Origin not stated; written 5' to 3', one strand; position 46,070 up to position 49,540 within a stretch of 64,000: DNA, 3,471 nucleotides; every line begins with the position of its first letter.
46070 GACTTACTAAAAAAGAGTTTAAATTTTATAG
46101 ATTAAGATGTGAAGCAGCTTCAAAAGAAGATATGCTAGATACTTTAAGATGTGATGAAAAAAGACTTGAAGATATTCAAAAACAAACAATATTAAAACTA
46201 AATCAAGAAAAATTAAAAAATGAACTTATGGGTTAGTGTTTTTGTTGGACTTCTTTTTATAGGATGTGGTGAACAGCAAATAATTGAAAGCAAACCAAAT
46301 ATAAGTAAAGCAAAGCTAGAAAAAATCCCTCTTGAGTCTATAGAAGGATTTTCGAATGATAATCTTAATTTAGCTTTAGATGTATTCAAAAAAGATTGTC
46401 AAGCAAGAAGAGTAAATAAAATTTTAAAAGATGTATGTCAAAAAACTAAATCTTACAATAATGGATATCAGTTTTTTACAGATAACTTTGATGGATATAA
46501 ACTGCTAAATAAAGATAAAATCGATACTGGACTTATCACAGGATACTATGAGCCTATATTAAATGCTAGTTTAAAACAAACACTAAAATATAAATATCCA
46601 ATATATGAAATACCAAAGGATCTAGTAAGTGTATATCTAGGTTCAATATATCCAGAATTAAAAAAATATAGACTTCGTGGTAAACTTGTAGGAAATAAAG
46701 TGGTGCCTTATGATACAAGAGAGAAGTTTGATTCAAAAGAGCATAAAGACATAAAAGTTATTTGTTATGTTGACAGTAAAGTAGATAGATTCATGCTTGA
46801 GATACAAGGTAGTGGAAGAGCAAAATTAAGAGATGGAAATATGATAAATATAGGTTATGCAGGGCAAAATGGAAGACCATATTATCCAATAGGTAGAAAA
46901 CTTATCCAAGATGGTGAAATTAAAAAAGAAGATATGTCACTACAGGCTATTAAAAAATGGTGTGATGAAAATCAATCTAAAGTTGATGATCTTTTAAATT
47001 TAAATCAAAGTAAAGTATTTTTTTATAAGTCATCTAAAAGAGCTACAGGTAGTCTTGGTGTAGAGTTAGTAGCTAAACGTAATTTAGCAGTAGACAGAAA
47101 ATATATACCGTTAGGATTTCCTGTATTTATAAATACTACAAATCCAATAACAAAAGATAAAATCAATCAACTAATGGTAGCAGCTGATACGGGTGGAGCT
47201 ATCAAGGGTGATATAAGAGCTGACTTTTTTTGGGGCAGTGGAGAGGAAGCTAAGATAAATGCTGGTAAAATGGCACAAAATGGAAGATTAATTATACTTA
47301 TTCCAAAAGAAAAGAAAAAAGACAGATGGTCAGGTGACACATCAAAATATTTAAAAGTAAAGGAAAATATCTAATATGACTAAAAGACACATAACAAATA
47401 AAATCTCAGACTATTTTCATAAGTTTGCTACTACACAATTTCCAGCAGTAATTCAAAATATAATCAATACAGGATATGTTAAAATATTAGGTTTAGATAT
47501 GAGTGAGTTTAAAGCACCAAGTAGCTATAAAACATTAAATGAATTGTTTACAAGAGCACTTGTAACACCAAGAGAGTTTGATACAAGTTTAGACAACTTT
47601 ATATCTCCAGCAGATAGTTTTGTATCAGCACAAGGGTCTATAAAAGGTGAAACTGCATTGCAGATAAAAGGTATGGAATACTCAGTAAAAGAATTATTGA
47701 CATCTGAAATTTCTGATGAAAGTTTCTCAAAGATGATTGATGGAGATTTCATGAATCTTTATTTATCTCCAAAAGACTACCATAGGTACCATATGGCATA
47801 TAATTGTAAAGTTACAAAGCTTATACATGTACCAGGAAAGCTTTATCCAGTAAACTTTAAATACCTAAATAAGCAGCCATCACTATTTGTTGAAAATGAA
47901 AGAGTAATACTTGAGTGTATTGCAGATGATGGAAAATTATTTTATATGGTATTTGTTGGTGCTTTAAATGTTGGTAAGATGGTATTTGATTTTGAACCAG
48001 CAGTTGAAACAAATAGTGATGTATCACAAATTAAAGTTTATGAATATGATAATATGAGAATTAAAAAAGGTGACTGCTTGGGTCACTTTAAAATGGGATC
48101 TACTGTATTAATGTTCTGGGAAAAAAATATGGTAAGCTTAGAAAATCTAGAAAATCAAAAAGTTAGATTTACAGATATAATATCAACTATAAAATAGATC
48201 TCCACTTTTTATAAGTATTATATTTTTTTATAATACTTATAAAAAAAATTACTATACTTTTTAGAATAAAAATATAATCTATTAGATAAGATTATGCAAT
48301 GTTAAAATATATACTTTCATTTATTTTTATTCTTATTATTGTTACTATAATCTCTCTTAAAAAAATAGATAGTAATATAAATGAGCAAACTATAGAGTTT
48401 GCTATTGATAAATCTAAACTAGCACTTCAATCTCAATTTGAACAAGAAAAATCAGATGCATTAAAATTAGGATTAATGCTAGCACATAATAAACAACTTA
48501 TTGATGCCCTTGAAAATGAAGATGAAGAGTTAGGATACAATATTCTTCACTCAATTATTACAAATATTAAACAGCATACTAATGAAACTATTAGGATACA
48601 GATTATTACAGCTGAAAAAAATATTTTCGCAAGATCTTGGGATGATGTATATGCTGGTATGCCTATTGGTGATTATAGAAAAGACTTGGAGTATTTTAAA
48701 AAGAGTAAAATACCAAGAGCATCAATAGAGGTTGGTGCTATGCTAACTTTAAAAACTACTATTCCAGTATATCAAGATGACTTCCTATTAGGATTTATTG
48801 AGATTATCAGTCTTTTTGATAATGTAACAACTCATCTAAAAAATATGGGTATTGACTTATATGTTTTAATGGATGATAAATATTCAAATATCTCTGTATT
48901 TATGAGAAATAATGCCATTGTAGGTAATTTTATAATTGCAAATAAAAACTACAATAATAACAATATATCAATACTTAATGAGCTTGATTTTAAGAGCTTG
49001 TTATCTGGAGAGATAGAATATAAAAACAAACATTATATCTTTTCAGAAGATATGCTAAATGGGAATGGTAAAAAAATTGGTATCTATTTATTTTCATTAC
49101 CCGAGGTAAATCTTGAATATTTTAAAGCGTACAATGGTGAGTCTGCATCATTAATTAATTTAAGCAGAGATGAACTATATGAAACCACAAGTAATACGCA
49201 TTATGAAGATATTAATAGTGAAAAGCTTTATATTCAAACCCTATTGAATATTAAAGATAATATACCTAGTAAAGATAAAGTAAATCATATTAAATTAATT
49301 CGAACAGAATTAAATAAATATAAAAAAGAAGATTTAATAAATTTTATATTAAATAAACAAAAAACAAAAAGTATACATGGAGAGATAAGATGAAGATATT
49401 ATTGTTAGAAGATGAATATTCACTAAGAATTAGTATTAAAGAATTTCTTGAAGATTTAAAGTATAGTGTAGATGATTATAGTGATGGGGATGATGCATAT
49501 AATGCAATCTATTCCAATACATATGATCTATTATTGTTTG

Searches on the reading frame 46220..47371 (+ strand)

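Call 80: search_protein_families(library=pfam, proteins=[window:46220-47371:+], max_evalue=0.0001)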
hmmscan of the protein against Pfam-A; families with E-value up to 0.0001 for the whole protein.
window:46220-47371:+ (384 aa): 2 families
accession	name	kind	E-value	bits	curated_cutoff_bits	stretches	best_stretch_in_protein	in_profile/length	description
PF03562.22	MltA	-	1.2e-54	185.2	24.3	1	105-268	1-162/163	MltA specific insert domain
PF06725.17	3D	-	1.4e-22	80.1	23.8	1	288-360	2-71/72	3D domain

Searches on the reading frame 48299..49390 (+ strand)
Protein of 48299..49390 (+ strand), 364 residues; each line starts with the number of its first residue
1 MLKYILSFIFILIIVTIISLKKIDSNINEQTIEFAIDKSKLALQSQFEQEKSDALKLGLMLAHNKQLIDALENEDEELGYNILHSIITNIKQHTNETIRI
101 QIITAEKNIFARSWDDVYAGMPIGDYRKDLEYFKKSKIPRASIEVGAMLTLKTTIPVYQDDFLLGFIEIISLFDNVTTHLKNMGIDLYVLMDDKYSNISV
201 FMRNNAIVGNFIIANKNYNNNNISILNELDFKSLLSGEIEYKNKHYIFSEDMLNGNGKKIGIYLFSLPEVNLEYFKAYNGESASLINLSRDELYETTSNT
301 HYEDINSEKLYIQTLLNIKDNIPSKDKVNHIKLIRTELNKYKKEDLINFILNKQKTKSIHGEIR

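Call 57: search_protein_families(library=pfam, proteins=[window:48299-49390:+], max_evalue=0.01)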
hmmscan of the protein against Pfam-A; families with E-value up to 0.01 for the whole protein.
window:48299-49390:+ (364 aa): 1 family
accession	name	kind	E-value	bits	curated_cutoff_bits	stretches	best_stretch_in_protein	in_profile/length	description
PF14827.12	dCache_3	-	3.1e-12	47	25.7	1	40-267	12-233/239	Double sensory domain of two-component sensor kinase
